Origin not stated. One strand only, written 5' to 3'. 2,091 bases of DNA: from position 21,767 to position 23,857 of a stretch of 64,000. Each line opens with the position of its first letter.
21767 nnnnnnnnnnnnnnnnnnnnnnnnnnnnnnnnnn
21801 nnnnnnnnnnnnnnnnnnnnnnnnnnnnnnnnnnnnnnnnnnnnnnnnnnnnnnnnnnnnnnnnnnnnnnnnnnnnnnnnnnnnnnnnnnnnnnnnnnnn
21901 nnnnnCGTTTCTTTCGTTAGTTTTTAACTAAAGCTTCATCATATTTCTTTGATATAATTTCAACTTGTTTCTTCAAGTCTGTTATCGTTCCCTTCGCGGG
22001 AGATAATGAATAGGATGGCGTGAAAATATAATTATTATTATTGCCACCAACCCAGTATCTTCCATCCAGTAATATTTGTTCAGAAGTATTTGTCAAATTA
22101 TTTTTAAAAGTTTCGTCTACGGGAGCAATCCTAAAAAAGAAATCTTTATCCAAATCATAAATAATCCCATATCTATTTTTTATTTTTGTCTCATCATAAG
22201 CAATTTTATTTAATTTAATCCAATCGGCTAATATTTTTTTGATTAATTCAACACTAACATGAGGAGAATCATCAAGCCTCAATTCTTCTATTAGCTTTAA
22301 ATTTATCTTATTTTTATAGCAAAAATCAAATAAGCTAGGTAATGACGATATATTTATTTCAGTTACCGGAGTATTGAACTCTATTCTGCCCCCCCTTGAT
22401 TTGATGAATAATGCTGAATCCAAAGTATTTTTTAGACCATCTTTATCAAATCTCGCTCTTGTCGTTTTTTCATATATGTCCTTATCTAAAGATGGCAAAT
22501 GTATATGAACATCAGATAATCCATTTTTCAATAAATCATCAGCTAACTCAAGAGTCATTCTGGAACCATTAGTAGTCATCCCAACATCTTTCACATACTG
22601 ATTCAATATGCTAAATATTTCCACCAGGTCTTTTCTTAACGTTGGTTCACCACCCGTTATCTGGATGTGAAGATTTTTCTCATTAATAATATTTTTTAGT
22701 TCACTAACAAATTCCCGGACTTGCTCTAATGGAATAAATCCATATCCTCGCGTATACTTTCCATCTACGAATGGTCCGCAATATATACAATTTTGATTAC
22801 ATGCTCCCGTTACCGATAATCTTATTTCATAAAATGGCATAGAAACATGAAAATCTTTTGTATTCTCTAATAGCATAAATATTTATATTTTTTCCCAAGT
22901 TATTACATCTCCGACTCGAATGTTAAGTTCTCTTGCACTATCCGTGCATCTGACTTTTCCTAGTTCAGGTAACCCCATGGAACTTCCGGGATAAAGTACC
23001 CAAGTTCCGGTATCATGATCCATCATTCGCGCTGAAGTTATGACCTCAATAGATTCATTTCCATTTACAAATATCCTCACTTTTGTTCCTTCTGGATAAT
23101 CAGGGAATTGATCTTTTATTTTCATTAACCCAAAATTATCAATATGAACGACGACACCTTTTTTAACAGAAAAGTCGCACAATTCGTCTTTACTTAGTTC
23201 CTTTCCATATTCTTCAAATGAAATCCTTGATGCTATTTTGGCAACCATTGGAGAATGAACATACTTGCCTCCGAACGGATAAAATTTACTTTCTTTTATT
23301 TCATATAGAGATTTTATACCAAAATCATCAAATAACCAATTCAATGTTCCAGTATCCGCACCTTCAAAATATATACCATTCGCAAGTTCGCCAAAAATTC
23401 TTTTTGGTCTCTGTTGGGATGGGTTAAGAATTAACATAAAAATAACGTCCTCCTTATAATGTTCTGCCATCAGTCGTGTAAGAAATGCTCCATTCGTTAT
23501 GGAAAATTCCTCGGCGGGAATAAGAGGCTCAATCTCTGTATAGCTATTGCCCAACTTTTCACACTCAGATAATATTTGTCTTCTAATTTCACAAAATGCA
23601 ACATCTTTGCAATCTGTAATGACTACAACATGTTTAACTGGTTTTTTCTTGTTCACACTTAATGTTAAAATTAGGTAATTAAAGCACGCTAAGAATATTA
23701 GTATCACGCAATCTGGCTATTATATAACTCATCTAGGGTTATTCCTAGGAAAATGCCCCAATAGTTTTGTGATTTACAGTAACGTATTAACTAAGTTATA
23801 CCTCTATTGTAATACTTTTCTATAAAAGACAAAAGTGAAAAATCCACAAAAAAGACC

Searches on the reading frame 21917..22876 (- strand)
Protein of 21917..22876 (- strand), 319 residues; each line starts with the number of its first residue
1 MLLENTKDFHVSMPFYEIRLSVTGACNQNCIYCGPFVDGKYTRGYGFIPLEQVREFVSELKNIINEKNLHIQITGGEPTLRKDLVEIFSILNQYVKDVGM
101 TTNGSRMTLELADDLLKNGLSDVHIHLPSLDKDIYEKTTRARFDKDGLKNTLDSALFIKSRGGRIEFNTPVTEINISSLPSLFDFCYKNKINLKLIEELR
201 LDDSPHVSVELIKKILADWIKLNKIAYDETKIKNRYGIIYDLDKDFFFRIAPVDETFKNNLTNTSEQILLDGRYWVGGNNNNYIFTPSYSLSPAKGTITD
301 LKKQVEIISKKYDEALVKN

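Call 3: search_protein_families(library=pfam, proteins=[window:21917-22876:-], max_evalue=0.01)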
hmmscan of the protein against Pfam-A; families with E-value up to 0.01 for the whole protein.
window:21917-22876:- (319 aa): 1 family
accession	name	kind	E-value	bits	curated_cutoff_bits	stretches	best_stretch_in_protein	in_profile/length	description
PF04055.27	Radical_SAM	-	3.4e-20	73.3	29.5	1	21-161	2-139/166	Radical SAM superfamily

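Call 47: search_protein_families(library=ncbifam, proteins=[window:21917-22876:-], max_evalue=0.001)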
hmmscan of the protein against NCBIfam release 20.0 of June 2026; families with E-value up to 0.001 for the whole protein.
window:21917-22876:- (319 aa): 52 families (the best 25 are shown)
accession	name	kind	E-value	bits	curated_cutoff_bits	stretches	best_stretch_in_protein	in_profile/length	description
TIGR02668.1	moaA_archaeal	equivalog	1.2e-29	103.3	325.25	1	16-235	10-225/303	GTP 3',8-cyclase MoaA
NF001199.0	PRK00164.2-1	equivalog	1.8e-29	102.9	231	1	16-219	12-206/308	GTP 3',8-cyclase MoaA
TIGR02666.1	moaA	equivalog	5.4e-29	101.2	284.05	1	15-209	9-203/336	GTP 3',8-cyclase MoaA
NF045702.1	rSAM_GDGT_ether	equivalog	1.5e-16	60.1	450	1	20-141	90-212/486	tetraether lipid synthase Tes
TIGR04133.1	rSAM_w_lipo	hypoth_equivalog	1.2e-12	47.5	425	1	21-187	29-190/350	TIGR04133 family radical SAM/SPASM protein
NF038283.1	viperin_w_prok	equivalog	2e-12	46.9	180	1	21-177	7-168/281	viperin family antiviral radical SAM protein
NF045646.2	rSAM_Se_TrsS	equivalog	2.1e-12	46.3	490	1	20-142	90-210/441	radical SAM (seleno)protein TrsS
TIGR02495.1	NrdG2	equivalog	1.9e-11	43.6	131.15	1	25-171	25-163/193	anaerobic ribonucleoside-triphosphate reductase activating protein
TIGR03977.1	rSAM_pair_HxsC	equivalog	3.4e-11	42.6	267.9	1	20-196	29-200/292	His-Xaa-Ser system radical SAM maturase HxsC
TIGR04545.1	rSAM_ahbD_hemeb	equivalog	4e-11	42.9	500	1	21-187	5-163/339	heme b synthase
NF050035.1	rSAM_WgK_link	exception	4e-11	42.5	650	1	18-137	11-126/367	radical SAM/SPASM peptide maturase WgkB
TIGR04055.1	rSAM_NirJ2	equivalog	8e-11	42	500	1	23-187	7-162/326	putative heme d1 biosynthesis radical SAM protein NirJ2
TIGR04051.1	rSAM_NirJ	equivalog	2.1e-10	40.1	515.45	1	25-192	11-169/354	heme d1 biosynthesis radical SAM protein NirJ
TIGR04546.1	rSAM_ahbC_deAc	equivalog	4.5e-10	38.9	650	1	21-191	44-205/390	12,18-didecarboxysiroheme deacetylase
TIGR03962.1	mycofact_rSAM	equivalog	5.8e-10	38.9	265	1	21-137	17-127/339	mycofactocin radical SAM maturase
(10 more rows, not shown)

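Call 81: search_solved_structures(query=A5, max_evalue=0.0001)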
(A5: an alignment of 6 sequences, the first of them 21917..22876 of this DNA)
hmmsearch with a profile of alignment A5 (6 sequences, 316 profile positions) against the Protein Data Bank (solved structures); distinct sequences matched with E-value up to 0.0001: 5.
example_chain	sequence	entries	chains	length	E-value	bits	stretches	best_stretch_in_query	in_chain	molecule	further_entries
1tv7_A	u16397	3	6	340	4.9e-20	75.3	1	8-208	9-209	Molybdenum cofactor biosynthesis protein A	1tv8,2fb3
2fb2_A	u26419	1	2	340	5.3e-19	71.9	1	8-208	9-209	Molybdenum cofactor biosynthesis protein A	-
8wm2_A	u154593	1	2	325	4.3e-14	55.8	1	15-125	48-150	Fe-S radical SAM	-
7tol_A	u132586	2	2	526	4.1e-09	39.4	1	17-132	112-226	glycerol dibiphytanyl glycerol tetraether - macrocyclic archaeol synthase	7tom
5v1q_A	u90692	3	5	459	4.5e-05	26.1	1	61-190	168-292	Radical SAM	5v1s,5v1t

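Call 91: search_protein_families(library=padloc, proteins=[window:21917-22876:-], max_evalue=0.01)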
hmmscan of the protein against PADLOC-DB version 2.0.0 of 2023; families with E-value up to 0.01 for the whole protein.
window:21917-22876:- (319 aa): 3 families
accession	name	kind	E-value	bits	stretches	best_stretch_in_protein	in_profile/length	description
PDLC02903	pVip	-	4e-16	57.2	1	19-186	3-161/257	Viperins not associated with kinases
PDLC02904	pVip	-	3.5e-14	51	1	22-179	9-158/262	Viperins associated with kinases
PDLC02905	pVip-kinase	-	5.3e-06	23.9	1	18-177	184-343/474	Viperin-kinase fusion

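Call 94: search_solved_structures(query=window:21917-22876:-, max_evalue=1e-8, show_alignments=2)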
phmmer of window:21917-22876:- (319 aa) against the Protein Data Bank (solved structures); distinct sequences matched with E-value up to 1e-8: 3.
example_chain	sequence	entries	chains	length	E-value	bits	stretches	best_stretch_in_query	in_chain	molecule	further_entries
1tv7_A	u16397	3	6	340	8.4e-14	54.9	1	4-199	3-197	Molybdenum cofactor biosynthesis protein A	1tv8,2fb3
2fb2_A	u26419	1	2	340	6.1e-13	52.1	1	5-199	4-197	Molybdenum cofactor biosynthesis protein A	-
8wm2_A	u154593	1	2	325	3.8e-11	46.2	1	18-196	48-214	Fe-S radical SAM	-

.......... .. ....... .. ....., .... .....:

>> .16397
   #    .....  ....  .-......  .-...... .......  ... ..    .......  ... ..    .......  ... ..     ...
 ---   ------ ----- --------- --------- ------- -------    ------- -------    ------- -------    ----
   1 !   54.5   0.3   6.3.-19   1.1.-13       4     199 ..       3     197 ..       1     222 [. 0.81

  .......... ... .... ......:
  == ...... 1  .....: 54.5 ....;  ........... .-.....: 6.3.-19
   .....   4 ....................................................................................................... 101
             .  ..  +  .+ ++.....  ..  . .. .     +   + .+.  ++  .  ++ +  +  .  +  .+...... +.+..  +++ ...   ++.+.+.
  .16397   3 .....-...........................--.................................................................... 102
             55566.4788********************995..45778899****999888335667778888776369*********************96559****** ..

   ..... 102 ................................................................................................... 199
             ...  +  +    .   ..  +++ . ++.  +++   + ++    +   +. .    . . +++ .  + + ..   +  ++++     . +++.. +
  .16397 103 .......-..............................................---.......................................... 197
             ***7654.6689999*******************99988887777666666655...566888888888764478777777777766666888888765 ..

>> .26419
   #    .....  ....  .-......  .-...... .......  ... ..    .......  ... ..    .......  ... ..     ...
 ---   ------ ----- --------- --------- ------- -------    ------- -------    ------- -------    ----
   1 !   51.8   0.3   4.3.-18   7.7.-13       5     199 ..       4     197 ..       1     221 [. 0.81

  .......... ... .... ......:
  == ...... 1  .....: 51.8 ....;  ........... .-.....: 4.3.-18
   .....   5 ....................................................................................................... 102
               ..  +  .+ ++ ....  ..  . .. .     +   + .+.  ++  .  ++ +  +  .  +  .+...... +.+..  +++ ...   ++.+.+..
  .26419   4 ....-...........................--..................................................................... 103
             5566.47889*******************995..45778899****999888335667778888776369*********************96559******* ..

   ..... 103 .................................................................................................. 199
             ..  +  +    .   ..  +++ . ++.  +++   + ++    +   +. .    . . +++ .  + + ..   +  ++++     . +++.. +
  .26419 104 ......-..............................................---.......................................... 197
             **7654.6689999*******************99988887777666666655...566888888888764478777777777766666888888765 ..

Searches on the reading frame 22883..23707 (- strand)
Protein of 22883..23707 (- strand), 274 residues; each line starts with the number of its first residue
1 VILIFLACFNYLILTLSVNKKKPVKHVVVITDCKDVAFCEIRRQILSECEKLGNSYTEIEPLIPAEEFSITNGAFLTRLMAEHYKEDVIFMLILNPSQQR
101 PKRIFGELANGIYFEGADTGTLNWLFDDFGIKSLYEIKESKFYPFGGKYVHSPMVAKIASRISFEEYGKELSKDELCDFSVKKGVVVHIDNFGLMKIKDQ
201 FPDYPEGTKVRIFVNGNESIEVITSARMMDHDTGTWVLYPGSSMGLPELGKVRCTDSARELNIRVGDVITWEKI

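Call 3: search_protein_families(library=pfam, proteins=[window:22883-23707:-], max_evalue=0.01)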
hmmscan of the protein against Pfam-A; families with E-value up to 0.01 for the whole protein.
window:22883-23707:- (274 aa): 1 family
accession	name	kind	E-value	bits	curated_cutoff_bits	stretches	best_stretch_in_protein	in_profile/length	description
PF01887.21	SAM_HAT_N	-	7.6e-08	32.7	26.3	1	66-168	38-145/145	SAM hydroxide adenosyltransferase N-terminal domain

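Call 47: search_protein_families(library=ncbifam, proteins=[window:22883-23707:-], max_evalue=0.001)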
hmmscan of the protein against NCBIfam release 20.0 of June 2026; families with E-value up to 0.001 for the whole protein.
window:22883-23707:- (274 aa): 1 family
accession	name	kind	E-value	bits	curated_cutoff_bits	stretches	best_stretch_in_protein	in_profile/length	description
NF058624.1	RSAMHdlseTHET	equivalog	6.6e-05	22.6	350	1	136-268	110-246/250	(R)-S-adenosyl-L-methionine hydrolase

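Call 61: search_solved_structures(query=window:22883-23707:-, max_evalue=1, show_alignments=2)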
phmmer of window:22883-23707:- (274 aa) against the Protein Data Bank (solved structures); distinct sequences matched with E-value up to 1: 8.
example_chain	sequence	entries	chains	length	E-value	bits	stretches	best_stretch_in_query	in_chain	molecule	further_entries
22uy_A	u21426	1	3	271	2.9e-08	36.7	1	59-221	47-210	(R)-S-adenosyl-L-methionine hydrolase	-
2f4n_A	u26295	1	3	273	3e-08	36.6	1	59-221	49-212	Hypothetical protein MJ1651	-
2zbu_A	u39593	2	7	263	7e-05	25.6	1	65-269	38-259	Uncharacterized conserved protein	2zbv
1wu8_A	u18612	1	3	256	0.009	18.7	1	67-269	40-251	hypothetical protein PH0463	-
2wr8_A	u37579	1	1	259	0.0092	18.7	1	67-269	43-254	PUTATIVE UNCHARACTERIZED PROTEIN PH0463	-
3egm_A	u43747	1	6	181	0.56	12.8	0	149-231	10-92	Ferritin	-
3bve_A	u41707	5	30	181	0.73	12.4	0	151-231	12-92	Ferritin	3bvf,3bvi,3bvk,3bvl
5c6f_A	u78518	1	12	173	0.83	12.2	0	151-231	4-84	Bacterial non-heme ferritin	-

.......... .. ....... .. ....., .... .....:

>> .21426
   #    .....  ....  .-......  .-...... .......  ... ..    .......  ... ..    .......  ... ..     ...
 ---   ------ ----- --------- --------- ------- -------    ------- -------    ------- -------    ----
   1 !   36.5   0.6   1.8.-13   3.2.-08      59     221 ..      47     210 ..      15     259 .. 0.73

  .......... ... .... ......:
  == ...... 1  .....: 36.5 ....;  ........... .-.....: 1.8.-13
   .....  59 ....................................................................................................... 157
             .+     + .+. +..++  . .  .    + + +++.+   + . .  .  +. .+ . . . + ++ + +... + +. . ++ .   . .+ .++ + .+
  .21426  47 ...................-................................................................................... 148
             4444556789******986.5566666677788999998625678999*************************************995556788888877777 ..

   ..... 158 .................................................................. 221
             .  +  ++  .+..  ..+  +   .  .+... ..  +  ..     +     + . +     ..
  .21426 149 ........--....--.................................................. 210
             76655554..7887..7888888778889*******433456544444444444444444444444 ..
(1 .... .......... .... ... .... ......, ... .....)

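Call 91: search_protein_families(library=padloc, proteins=[window:22883-23707:-], max_evalue=0.01)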
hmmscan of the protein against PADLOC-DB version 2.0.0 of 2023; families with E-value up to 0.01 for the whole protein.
window:22883-23707:- (274 aa): 0 families
